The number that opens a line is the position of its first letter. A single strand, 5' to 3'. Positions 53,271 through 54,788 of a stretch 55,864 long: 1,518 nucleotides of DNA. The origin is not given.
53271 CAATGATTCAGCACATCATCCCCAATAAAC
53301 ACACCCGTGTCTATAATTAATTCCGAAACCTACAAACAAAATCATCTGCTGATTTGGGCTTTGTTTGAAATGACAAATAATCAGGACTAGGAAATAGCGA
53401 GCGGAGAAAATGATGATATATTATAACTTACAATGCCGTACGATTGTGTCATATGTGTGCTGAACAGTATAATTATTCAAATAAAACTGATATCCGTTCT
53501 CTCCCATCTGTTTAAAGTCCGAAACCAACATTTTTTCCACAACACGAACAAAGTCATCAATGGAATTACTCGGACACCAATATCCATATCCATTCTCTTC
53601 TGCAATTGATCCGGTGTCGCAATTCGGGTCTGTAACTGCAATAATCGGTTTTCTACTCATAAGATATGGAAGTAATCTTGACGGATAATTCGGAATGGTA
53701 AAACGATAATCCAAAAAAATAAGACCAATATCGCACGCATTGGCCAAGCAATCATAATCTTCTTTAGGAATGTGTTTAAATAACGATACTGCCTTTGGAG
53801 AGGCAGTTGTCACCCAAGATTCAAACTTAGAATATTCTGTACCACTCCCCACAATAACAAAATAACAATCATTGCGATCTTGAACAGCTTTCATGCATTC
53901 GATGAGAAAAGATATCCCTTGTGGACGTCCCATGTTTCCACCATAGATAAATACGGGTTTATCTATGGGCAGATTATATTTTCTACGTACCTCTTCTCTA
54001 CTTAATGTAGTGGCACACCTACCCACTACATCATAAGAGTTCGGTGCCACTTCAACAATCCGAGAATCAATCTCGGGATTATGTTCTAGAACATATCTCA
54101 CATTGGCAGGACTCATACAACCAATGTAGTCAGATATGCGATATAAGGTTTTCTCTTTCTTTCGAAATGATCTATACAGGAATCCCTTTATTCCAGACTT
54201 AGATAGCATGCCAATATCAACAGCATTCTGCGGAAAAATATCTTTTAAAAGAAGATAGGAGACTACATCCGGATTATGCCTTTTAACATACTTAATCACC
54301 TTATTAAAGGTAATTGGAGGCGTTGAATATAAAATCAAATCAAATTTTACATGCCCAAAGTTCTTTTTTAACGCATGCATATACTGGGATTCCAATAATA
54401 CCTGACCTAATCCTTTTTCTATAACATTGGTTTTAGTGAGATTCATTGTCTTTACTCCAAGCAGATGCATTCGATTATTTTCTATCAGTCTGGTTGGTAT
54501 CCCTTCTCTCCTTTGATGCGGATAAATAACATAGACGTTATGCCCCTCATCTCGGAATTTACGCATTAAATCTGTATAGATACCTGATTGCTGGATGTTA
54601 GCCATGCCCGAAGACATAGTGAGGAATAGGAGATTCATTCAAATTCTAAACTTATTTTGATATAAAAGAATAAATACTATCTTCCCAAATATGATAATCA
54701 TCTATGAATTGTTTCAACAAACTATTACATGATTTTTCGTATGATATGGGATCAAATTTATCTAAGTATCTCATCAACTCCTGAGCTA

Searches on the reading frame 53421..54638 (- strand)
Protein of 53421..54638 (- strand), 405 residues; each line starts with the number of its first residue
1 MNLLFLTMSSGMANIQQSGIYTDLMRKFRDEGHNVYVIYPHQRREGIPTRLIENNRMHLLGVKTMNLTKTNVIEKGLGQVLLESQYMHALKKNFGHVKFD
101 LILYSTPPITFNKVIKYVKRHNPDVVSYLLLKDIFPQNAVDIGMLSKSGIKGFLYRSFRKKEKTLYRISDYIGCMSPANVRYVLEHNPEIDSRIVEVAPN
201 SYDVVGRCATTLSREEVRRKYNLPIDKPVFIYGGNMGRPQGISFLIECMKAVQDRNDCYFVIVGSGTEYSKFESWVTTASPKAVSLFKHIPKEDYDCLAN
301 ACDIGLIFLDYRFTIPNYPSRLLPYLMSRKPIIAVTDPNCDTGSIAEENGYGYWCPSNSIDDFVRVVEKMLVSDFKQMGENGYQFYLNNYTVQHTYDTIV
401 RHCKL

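Call 63: search_protein_families(library=pfam, proteins=[window:53421-54638:-], max_evalue=0.0001)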
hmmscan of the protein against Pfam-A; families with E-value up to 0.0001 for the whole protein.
window:53421-54638:- (405 aa): 2 families
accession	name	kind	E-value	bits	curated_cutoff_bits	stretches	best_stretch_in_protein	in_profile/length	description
PF00534.26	Glycos_transf_1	-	1.5e-13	51.1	26.4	1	214-384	2-171/172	Glycosyl transferases group 1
PF13692.12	Glyco_trans_1_4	-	5.1e-09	37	27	1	228-371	2-140/142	Glycosyl transferases group 1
